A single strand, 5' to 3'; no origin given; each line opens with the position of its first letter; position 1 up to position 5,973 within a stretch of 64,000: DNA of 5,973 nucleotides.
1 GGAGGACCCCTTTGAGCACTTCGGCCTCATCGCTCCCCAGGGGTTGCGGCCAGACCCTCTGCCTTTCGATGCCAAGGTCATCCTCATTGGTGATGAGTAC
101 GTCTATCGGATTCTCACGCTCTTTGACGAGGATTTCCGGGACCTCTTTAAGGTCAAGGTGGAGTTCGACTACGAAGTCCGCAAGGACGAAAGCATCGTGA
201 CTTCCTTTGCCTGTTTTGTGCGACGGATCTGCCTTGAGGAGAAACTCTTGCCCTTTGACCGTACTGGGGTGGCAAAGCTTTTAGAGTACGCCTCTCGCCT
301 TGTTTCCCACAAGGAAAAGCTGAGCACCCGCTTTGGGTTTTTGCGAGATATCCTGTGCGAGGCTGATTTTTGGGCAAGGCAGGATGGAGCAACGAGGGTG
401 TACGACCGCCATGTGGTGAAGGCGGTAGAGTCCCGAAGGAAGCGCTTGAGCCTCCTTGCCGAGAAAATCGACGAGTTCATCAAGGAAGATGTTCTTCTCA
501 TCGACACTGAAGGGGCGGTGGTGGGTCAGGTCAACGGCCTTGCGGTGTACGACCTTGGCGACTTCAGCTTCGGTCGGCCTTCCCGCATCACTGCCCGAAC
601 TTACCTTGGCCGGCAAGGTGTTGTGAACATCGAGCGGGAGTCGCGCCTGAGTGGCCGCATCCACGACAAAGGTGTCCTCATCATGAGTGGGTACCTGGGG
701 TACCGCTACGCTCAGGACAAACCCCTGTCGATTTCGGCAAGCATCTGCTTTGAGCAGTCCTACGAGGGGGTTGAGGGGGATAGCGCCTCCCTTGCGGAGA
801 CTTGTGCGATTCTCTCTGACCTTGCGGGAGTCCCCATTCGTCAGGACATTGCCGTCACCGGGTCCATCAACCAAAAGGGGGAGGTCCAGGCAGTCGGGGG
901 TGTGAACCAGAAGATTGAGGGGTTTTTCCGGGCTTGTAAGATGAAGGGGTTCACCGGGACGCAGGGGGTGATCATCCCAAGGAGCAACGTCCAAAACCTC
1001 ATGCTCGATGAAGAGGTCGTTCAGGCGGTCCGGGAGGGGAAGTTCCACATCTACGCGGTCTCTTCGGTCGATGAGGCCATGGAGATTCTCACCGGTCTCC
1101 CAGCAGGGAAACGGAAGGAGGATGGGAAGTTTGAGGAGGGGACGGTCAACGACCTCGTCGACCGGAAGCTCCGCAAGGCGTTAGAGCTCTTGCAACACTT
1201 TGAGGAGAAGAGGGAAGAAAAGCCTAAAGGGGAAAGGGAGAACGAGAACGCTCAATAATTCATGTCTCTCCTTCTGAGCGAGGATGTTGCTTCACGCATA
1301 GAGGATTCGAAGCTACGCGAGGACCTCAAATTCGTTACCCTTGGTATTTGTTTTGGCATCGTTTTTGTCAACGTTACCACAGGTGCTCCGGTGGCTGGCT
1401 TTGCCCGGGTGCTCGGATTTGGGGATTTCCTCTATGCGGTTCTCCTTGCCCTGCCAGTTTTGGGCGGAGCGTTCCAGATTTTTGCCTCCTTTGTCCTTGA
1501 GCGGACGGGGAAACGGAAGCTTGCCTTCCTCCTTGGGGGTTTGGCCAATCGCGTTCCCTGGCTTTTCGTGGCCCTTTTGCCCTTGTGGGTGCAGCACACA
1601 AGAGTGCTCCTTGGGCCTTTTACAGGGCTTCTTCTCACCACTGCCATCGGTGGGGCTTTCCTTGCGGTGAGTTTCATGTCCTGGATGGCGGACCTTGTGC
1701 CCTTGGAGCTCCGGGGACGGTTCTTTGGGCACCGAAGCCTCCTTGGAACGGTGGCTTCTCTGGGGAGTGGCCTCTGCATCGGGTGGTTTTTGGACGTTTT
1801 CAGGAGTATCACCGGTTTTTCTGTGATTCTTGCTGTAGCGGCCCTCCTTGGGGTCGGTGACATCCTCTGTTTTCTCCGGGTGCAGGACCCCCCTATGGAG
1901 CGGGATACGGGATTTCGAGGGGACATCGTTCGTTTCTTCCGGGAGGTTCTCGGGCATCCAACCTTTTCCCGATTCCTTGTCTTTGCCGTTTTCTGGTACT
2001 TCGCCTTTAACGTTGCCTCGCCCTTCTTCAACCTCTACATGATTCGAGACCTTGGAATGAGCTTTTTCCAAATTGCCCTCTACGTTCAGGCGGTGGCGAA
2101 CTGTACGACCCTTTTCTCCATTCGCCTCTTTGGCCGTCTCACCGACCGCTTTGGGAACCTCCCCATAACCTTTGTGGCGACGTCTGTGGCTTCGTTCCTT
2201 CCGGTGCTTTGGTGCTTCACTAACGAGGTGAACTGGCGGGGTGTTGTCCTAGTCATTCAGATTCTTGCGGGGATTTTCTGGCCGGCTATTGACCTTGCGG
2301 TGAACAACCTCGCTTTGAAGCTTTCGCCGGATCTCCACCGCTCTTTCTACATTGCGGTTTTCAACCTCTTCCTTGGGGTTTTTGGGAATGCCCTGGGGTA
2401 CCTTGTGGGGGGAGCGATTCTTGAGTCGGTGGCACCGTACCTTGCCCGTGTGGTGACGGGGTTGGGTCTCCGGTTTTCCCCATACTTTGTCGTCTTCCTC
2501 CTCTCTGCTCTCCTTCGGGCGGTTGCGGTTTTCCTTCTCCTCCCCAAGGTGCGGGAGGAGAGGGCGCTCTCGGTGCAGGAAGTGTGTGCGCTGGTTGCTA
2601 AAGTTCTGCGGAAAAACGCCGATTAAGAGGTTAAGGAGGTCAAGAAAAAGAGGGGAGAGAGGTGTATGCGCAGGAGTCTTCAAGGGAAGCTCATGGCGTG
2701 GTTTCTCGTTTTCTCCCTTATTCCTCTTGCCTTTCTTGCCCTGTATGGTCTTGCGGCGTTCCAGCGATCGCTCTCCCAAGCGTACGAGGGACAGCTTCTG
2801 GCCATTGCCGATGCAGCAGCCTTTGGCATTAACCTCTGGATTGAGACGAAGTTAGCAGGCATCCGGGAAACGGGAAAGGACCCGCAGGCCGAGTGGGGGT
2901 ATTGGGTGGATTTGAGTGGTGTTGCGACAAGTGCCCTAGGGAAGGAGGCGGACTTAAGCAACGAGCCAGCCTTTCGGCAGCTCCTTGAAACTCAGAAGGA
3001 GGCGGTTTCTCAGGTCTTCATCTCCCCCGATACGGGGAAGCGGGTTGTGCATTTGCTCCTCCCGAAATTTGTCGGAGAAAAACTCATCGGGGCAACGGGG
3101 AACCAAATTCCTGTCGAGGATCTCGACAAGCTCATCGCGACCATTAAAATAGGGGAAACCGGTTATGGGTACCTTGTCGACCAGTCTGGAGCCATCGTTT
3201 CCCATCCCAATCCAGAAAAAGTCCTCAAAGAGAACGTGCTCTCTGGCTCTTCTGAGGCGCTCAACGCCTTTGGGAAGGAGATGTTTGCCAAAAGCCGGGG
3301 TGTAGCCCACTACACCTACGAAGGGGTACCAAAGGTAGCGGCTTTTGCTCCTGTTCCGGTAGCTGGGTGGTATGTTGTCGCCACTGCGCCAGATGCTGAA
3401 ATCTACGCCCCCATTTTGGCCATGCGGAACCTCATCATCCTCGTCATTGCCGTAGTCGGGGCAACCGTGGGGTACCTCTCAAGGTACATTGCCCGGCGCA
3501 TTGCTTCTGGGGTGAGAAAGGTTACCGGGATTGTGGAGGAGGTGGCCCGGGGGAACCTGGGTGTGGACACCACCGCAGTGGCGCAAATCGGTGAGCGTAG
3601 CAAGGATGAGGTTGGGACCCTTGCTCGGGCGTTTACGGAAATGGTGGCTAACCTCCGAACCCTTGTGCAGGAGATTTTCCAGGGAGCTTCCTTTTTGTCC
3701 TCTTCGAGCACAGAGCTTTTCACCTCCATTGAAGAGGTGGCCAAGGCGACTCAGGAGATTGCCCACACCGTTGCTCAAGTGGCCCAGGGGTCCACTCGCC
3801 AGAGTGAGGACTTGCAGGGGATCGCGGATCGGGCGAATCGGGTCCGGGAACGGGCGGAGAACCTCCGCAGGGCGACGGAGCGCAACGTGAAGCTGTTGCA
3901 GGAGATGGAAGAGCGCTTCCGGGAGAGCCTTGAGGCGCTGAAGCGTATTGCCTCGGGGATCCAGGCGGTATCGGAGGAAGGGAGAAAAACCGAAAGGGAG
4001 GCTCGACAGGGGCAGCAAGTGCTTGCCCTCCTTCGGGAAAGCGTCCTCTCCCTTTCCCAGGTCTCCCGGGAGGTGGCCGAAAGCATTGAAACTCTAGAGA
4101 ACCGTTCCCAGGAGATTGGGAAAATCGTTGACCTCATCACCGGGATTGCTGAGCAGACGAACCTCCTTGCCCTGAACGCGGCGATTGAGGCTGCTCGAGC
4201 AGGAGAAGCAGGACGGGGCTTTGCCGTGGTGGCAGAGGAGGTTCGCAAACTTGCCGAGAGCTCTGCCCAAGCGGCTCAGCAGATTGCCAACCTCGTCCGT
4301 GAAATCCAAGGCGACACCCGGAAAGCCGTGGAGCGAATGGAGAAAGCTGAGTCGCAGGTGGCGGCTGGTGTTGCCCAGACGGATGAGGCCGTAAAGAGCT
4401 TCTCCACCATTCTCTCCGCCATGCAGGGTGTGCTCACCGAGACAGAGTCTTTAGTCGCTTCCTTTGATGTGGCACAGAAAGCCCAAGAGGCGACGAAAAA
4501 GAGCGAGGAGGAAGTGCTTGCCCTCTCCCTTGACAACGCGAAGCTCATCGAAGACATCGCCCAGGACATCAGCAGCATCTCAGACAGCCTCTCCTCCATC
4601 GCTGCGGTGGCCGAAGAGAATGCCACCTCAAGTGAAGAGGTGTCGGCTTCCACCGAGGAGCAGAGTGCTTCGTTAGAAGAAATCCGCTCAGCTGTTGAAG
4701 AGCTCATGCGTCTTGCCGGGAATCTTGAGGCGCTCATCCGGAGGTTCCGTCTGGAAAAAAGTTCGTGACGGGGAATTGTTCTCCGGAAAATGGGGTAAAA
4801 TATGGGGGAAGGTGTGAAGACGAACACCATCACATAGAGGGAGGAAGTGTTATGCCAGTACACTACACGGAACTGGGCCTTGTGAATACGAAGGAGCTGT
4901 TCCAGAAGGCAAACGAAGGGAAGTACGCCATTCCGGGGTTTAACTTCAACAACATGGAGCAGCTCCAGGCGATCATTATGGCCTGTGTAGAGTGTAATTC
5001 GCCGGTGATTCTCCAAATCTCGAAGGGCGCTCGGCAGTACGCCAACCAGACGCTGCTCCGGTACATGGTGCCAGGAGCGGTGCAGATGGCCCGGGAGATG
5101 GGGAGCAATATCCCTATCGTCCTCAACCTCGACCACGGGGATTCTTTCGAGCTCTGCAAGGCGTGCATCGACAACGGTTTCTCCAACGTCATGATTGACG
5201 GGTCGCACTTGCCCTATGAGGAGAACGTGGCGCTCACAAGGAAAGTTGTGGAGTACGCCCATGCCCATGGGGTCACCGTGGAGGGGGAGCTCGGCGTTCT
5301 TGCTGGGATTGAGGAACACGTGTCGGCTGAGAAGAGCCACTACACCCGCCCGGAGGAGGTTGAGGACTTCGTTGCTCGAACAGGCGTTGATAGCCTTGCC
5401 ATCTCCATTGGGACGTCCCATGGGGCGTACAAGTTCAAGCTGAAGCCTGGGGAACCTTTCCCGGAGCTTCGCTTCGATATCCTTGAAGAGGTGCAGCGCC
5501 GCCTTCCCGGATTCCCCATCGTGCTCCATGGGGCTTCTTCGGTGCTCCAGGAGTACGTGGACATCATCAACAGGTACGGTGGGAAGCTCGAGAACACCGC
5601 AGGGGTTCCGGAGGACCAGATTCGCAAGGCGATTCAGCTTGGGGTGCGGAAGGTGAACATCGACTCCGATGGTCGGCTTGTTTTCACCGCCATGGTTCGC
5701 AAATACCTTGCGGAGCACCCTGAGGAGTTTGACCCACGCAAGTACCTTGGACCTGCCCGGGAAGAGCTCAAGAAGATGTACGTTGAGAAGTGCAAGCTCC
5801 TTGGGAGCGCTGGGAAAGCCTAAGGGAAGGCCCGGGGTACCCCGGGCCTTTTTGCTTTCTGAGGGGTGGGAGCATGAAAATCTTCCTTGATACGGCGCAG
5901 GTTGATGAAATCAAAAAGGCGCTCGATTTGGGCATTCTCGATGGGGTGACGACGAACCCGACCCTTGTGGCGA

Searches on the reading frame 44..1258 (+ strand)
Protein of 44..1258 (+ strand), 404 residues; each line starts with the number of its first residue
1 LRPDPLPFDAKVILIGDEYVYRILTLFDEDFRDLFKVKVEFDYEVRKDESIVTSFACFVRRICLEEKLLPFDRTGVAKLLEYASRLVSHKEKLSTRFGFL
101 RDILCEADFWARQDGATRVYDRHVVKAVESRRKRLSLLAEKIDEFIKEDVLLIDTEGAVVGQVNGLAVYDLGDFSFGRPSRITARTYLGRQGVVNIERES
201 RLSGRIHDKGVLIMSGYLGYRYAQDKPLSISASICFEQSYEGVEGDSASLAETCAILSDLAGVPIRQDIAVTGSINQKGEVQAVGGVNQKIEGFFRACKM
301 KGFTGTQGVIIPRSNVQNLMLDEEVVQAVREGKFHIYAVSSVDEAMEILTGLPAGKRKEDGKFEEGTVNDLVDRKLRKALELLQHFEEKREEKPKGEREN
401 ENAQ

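Call 34: search_protein_families(library=pfam, proteins=[window:44-1258:+], max_evalue=0.00001)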
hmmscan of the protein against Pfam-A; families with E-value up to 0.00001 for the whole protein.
window:44-1258:+ (404 aa): 3 families
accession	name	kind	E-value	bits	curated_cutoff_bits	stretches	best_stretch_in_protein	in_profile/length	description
PF20436.4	LonB_AAA-LID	-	1.2e-24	86.6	22.4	1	70-134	1-65/65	Archaeal LonB, AAA+ ATPase LID domain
PF05362.19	Lon_C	-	7.2e-12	45.7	21.1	1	244-348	108-201/205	Lon protease (S16) C-terminal proteolytic domain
PF13654.12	AAA_32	-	1.1e-11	45.3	21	1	1-42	92-133/133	LonB-like, AAA domain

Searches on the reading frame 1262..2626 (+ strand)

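Call 34: search_protein_families(library=pfam, proteins=[window:1262-2626:+], max_evalue=0.00001)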
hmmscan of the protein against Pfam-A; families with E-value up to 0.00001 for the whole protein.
window:1262-2626:+ (454 aa): 2 families
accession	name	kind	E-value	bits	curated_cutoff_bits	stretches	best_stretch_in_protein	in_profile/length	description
PF07690.21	MFS_1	-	1.5e-32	113.3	33.4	2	29-379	6-346/347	Major Facilitator Superfamily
PF12832.13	MFS_1_like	-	3.6e-11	43.2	25.2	1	59-388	41-363/373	MFS_1 like family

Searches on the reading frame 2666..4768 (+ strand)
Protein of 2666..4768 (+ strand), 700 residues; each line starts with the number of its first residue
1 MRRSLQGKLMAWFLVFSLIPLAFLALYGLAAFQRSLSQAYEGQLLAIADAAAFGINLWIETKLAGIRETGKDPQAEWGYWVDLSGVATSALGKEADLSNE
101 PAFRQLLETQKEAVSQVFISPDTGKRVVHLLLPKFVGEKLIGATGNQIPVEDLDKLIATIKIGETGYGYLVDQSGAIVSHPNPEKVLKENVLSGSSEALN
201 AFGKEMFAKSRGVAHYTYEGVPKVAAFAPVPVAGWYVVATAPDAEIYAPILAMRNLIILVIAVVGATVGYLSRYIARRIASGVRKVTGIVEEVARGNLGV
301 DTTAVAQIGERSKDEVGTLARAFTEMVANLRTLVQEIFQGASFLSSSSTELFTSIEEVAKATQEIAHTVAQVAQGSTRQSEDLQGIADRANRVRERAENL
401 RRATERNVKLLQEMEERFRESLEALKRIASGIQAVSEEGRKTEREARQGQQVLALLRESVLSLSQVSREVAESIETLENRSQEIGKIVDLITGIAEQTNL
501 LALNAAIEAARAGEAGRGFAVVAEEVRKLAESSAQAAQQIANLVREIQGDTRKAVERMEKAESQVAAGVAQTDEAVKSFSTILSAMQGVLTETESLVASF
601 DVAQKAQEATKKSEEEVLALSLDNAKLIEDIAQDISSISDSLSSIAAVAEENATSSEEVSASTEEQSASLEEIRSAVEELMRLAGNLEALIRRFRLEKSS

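Call 34: search_protein_families(library=pfam, proteins=[window:2666-4768:+], max_evalue=0.00001)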
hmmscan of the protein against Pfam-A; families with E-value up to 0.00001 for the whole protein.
window:2666-4768:+ (700 aa): 4 families
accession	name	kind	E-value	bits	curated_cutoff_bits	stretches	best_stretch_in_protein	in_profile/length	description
PF00015.26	MCPsignal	-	1.4e-44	152.4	34.6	1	465-615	16-166/172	Methyl-accepting chemotaxis protein (MCP) signalling domain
PF02743.24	dCache_1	-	6.9e-19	68.8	45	1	66-239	61-239/240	Cache domain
PF17201.10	Cache_3-Cache_2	-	8.6e-12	45.4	27.7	1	150-253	188-296/299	Cache 3/Cache 2 fusion domain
PF00672.30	HAMP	-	3.4e-09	37.3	25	1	275-332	2-53/53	HAMP domain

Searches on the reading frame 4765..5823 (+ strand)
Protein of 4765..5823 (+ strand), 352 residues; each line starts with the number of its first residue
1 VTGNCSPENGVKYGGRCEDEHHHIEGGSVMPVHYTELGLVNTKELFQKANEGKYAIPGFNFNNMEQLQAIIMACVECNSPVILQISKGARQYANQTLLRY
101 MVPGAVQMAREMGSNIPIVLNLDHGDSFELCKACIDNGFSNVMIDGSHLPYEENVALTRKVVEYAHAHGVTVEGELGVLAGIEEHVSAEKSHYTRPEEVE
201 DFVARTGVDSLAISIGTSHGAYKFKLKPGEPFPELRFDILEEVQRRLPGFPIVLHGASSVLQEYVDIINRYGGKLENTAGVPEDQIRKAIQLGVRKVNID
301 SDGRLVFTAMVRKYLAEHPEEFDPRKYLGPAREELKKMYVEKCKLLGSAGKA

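Call 34: search_protein_families(library=pfam, proteins=[window:4765-5823:+], max_evalue=0.00001)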
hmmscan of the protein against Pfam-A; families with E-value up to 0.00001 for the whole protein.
window:4765-5823:+ (352 aa): 1 family
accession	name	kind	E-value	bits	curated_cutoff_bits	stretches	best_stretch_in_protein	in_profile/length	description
PF01116.26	F_bP_aldolase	-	8.7e-102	340.8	25.5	1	40-351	1-277/277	Fructose-bisphosphate aldolase class-II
